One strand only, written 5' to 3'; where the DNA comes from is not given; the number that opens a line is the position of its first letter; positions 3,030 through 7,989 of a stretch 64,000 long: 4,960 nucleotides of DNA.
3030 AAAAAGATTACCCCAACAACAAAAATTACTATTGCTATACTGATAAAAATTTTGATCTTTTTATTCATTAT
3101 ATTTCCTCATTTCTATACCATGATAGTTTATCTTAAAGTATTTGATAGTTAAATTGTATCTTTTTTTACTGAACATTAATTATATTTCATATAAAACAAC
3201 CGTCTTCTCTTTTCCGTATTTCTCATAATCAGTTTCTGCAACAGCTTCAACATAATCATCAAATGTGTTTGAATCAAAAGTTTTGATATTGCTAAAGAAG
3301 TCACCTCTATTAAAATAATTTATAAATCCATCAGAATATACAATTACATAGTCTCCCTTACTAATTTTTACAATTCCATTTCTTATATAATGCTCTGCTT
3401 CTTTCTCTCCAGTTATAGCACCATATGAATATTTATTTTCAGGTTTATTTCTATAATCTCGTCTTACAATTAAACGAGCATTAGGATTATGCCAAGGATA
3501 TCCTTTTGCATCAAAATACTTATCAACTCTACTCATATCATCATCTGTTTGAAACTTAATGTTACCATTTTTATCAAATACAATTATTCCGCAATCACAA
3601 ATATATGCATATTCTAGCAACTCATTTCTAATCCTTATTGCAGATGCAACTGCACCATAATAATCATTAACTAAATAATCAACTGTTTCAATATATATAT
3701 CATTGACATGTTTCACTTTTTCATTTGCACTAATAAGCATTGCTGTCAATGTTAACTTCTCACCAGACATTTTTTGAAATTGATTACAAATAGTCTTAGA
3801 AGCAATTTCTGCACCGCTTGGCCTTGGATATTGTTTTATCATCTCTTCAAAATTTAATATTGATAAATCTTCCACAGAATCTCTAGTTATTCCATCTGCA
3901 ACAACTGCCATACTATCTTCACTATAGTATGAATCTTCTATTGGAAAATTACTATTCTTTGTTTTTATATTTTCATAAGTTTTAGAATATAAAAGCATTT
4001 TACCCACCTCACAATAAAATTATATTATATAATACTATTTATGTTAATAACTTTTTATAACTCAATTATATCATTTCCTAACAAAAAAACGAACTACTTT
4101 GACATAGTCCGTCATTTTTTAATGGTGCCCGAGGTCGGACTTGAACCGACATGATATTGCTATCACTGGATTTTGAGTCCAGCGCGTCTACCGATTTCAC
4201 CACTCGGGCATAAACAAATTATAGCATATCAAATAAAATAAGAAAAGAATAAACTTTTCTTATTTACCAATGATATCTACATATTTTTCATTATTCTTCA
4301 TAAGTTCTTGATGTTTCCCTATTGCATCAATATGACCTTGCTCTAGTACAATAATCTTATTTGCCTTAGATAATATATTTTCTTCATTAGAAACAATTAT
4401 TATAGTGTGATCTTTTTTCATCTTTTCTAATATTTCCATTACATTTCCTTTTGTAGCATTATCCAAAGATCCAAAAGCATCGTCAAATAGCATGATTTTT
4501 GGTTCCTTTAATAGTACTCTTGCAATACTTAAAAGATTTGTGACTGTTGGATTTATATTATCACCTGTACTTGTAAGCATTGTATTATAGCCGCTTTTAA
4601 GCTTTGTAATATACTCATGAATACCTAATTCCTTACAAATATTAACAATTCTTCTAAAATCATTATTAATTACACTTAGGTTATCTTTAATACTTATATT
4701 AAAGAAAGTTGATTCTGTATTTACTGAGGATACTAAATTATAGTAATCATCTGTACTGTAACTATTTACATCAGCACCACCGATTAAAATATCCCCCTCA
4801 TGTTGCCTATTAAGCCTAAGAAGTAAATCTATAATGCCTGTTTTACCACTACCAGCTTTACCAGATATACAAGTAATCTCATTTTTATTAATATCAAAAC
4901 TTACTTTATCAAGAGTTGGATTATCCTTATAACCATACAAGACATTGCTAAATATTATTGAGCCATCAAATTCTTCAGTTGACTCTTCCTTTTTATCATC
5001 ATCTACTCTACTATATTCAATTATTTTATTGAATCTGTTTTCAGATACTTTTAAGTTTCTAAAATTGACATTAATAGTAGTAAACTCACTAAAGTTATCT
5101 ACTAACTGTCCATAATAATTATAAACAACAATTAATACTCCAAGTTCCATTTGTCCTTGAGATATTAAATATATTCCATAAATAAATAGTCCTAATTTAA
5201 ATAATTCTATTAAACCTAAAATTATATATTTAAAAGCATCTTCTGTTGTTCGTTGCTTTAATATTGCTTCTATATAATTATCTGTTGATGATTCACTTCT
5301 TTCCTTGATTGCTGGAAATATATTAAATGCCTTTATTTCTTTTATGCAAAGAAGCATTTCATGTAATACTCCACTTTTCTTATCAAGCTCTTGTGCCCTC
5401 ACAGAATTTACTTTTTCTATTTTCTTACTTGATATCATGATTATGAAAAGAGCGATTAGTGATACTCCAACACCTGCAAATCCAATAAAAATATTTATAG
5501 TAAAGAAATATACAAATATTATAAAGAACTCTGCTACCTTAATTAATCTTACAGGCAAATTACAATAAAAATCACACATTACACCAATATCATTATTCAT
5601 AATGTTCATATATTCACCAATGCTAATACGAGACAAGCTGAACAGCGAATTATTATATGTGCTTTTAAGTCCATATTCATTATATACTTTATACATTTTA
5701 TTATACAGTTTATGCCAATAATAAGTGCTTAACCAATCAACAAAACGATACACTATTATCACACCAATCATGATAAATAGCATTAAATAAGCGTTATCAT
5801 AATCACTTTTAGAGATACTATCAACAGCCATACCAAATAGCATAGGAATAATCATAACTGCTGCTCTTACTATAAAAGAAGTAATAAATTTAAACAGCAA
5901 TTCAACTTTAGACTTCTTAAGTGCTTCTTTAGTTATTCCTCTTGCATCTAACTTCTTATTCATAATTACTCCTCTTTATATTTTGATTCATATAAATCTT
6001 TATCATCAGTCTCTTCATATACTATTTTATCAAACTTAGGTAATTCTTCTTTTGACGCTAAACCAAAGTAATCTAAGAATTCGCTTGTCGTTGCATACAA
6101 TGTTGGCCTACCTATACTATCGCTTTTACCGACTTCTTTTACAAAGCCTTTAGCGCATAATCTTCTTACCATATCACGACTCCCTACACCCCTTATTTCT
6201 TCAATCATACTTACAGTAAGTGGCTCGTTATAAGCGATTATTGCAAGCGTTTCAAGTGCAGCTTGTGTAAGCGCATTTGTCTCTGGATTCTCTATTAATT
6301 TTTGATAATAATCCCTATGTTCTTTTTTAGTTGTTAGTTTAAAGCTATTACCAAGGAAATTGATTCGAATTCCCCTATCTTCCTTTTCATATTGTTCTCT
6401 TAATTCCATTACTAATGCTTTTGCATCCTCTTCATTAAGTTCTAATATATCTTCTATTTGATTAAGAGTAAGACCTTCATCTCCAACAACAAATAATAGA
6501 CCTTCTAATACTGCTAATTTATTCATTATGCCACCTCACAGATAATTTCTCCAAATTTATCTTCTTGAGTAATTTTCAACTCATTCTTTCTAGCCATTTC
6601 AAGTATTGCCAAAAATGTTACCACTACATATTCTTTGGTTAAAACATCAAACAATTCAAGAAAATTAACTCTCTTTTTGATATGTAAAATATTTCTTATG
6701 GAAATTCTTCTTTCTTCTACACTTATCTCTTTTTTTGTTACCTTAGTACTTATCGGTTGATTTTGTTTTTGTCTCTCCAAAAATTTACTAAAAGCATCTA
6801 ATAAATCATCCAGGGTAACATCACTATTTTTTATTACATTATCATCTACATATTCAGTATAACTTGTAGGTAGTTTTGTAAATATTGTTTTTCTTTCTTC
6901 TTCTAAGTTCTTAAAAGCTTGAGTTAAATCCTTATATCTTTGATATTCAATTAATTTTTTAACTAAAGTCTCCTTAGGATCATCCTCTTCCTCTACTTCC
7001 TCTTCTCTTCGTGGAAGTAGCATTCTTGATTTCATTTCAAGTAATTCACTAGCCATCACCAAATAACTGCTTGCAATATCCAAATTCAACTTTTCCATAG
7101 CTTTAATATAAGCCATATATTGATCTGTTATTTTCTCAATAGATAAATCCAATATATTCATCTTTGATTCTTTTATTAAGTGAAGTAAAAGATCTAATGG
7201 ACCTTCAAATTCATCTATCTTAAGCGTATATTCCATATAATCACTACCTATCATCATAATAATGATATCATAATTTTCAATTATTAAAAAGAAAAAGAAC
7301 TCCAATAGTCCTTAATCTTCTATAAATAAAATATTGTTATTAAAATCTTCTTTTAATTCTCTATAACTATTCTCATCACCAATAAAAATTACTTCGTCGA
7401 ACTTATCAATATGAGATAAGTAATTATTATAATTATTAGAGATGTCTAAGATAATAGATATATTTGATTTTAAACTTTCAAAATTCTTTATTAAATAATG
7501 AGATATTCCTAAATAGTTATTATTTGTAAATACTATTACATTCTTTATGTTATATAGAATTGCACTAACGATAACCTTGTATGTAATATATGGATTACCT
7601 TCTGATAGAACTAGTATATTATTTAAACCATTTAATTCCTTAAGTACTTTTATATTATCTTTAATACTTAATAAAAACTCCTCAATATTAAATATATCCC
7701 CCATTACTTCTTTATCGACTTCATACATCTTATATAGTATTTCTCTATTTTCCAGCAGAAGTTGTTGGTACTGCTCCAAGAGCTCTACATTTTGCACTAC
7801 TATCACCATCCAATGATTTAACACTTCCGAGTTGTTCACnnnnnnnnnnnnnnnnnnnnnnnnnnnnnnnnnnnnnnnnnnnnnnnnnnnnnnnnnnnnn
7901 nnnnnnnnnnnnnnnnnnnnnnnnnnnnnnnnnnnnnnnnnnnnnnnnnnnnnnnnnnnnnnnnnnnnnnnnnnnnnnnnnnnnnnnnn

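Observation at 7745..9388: Orphan 547-aa protein of unknown function between scpA region and gtrA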

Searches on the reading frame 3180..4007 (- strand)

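Call 3: search_protein_families(library=pfam, proteins=[window:3180-4007:-], max_evalue=1)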
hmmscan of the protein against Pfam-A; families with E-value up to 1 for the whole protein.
window:3180-4007:- (275 aa): 2 families
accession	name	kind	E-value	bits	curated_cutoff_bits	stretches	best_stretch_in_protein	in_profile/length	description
PF13672.11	PP2C_2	-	0.00051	20.1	24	1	64-240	41-186/209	Protein phosphatase 2C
PF07228.17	SpoIIE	-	0.0061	17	25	1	181-247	87-156/192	Stage II sporulation protein E (SpoIIE)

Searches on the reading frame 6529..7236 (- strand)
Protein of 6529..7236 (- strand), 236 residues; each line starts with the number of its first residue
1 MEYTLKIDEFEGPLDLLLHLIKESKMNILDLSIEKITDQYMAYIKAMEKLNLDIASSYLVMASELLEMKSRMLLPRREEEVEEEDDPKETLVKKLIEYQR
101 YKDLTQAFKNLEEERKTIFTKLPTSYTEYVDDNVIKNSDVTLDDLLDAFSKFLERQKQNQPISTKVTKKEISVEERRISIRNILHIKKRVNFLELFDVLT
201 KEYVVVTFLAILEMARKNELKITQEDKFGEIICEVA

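Call 84: find_related_loci(query=window:6529-7236:-, collection=metagenome_contigs, flank=7000)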
Query window:6529-7236:- (236 aa) in metagenome_contigs; peptide patterns used: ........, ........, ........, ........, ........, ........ (x = any residue, [..] = any of these).
600 stretches matched a pattern (row limit reached: there are more); 12 encode a relative of the query (tblastn E <= 1e-3); 12 distinct loci.
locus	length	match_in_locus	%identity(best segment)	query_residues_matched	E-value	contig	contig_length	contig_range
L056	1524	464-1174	60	1-236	1e-93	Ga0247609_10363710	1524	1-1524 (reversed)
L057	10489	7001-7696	61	5-236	3e-85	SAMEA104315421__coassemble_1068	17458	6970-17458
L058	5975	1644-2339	58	5-236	5e-82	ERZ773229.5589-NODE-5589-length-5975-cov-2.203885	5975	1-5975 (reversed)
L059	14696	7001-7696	58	5-236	5e-82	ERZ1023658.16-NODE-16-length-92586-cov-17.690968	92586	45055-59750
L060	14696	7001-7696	57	5-236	9e-82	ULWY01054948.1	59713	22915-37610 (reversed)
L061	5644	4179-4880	56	3-235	5e-73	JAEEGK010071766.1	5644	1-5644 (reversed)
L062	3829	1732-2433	56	3-235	4e-72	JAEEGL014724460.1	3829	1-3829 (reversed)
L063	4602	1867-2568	56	3-235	6e-71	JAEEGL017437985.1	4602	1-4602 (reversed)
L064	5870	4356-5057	56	3-235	8e-71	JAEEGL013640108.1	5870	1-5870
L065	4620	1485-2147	40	7-231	2e-34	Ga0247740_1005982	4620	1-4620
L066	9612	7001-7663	40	7-231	1e-34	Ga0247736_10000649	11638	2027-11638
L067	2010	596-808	56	164-234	1e-19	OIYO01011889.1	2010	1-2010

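Call 86: search_protein_families(library=pfam, proteins=[L057:3872-6535:+, L059:4094-6541:+, L060:4339-6546:+, L057:6575-6877:-, L061:3391-4125:+, L061:2484-3425:+], max_evalue=0.001)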
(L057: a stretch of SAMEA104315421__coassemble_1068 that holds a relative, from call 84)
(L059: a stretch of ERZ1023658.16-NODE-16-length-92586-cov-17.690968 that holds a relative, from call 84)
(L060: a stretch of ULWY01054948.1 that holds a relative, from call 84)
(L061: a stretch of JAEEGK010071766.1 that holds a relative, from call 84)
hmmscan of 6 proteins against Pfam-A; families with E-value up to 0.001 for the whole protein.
L057:3872-6535:+ (888 aa): 3 families
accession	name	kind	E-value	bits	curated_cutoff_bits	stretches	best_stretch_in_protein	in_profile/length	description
PF03415.19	Peptidase_C11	-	3.8e-50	171.9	25.8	1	298-619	2-331/359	Clostripain family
PF13240.11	Zn_Ribbon_1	-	2.8e-06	27.4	25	1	22-42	1-21/23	zinc-ribbon domain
PF13248.11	Zn_ribbon_3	-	0.00076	19.3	27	0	22-44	4-26/26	zinc-ribbon domain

L059:4094-6541:+ (816 aa): 3 families
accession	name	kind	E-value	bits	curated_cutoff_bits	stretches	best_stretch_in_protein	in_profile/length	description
PF03415.19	Peptidase_C11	-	1.2e-52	180.1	25.8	1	224-552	2-332/359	Clostripain family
PF13240.11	Zn_Ribbon_1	-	4.9e-05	23.4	25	1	3-21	2-20/23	zinc-ribbon domain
PF13248.11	Zn_ribbon_3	-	8.7e-05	22.3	27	1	2-24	4-26/26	zinc-ribbon domain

L060:4339-6546:+ (736 aa): 3 families
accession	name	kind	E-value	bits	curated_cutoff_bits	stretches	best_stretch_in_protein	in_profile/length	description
PF03415.19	Peptidase_C11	-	7.4e-49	167.6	25.8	1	145-486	1-349/359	Clostripain family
PF13240.11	Zn_Ribbon_1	-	5.1e-06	26.5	25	1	5-27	1-23/23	zinc-ribbon domain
PF13248.11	Zn_ribbon_3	-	0.0001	22.1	27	1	4-25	3-24/26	zinc-ribbon domain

L057:6575-6877:- (101 aa): 2 families
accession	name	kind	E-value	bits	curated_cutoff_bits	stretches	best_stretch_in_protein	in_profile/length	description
PF12647.12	RNHCP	-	3.5e-28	97.8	24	1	9-93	2-89/90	RNHCP domain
PF12773.13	DZR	-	0.00034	21.1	27.3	0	6-40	8-36/45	Double zinc ribbon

L061:3391-4125:+ (245 aa): 1 family
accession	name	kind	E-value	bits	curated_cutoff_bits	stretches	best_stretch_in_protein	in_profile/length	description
PF08478.15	POTRA_1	-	3e-10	40.7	23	1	35-102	1-68/69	POTRA domain, FtsQ-type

L061:2484-3425:+ (314 aa): 2 families
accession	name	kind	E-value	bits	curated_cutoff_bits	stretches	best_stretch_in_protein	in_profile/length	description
PF02873.21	MurB_C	-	2e-31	108.5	27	1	201-297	4-99/99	UDP-N-acetylenolpyruvoylglucosamine reductase, C-terminal domain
PF01565.28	FAD_binding_4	-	4.6e-26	91.6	26.4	1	35-161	2-137/139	FAD binding domain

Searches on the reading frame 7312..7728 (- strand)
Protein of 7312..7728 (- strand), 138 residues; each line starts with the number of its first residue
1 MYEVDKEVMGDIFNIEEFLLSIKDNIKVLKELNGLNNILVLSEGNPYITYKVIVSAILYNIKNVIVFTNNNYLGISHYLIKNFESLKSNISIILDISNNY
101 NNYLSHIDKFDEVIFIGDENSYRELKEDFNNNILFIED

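Call 53: list_cluster_members(proteins=[P0001, window:7312-7728:-, window:5966-6526:-, window:9579-9998:-])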
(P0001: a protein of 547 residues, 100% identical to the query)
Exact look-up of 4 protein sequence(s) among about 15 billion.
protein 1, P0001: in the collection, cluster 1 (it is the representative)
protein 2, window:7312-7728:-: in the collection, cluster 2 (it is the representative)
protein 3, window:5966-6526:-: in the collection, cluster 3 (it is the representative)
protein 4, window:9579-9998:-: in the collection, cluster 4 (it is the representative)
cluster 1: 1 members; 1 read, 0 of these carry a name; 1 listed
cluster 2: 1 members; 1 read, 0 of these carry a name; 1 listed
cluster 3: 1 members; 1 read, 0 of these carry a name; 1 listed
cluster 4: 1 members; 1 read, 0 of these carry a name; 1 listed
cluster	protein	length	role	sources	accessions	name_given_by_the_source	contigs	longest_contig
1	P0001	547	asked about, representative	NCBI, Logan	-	-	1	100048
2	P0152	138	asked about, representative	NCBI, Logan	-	-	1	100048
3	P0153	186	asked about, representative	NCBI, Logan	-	-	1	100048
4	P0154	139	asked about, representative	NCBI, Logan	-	-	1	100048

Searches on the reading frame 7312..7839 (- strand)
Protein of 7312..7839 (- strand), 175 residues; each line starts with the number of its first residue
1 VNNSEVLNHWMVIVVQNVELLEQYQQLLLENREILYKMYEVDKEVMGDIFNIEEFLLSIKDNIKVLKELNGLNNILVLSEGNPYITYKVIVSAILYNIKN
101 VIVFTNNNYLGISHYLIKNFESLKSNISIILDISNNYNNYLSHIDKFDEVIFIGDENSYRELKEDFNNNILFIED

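Call 3: search_protein_families(library=pfam, proteins=[window:7312-7839:-], max_evalue=1)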
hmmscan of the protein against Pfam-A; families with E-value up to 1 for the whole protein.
window:7312-7839:- (175 aa): 0 families

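Call 4: search_protein_families(library=ncbifam, proteins=[window:7312-7839:-], max_evalue=1)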
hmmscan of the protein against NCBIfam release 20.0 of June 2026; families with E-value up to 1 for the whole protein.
window:7312-7839:- (175 aa): 0 families

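Call 5: search_protein_families(library=padloc, proteins=[window:7312-7839:-], max_evalue=1)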
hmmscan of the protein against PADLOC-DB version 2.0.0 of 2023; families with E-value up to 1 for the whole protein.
window:7312-7839:- (175 aa): 0 families
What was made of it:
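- Closest known: Translationally coupled two-gene modules. Different: There is no match to PADLOC models (call 5).
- No PADLOC hit for FAM or c1 (call 5).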

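Call 46: search_protein_families(library=phrogs, proteins=[window:7312-7809:-], max_evalue=0.1)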
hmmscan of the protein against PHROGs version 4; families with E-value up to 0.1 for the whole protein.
window:7312-7809:- (165 aa): 2 families
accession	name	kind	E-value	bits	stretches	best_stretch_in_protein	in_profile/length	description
phrog_1272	-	tail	0.07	11.8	1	22-122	846-935/1606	tail length tape measure protein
phrog_20638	-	unknown function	0.081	13.9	0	9-34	21-46/52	-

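Call 58: search_solved_structures(query=A5, max_evalue=10, show_alignments=2)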
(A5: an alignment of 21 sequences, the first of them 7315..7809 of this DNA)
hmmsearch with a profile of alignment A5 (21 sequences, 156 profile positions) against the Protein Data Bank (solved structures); distinct sequences matched with E-value up to 10: 1.
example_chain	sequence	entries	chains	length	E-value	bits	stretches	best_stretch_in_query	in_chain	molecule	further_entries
2zsg_A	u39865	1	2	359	0.41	13.5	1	111-142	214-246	Aminopeptidase P, putative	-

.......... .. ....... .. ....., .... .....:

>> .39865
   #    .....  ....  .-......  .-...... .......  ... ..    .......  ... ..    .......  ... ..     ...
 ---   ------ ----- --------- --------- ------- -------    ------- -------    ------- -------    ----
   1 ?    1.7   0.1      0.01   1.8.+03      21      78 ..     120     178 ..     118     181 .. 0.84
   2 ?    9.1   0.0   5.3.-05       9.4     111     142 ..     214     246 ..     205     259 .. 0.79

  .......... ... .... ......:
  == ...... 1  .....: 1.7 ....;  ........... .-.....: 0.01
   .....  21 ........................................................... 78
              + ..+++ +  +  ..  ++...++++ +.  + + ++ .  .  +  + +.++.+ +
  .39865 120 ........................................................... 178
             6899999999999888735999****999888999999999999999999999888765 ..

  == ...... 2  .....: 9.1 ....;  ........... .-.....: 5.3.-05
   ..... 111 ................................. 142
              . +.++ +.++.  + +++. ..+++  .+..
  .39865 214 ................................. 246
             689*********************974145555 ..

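Call 59: search_protein_families(library=pfam, alignment_id=A5, max_evalue=1)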
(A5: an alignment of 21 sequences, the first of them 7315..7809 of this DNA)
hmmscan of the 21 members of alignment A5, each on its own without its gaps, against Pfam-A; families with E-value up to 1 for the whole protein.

A. member 1, window:7315-7809:- (165 aa): 0 families

B. families by the number of members that match (of 21 scanned): 23 families
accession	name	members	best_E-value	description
PF05791.16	Bacillus_HBL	2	0.0081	Bacillus haemolytic enterotoxin (HBL)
PF03270.18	DUF269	2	0.0085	Protein of unknown function, DUF269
PF00875.24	DNA_photolyase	2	0.01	DNA photolyase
PF06120.16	Phage_HK97_TLTM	1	0.043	Tail length tape measure protein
PF14201.11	DUF4318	1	0.045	Domain of unknown function (DUF4318)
PF16569.11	GramPos_pilinBB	1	0.048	Gram-positive pilin backbone subunit 2, Cna-B-like domain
PF21024.2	Peptidase_A3B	1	0.054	Peptidase A3B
PF16012.10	DUF4780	1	0.061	Domain of unknown function (DUF4780)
PF08638.16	Med14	1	0.077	Mediator complex subunit MED14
PF16437.10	DUF5034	1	0.094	Domain of unknown function (DUF5034)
PF14122.12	YokU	1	0.11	YokU-like protein, putative antitoxin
PF05669.17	Med31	1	0.13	SOH1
PF22644.2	BsNagA_N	1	0.13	BsNagA composite domain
PF05306.16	DUF733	1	0.14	Protein of unknown function (DUF733)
PF19597.4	TrbL_4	1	0.14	Conjugal transfer protein TrbL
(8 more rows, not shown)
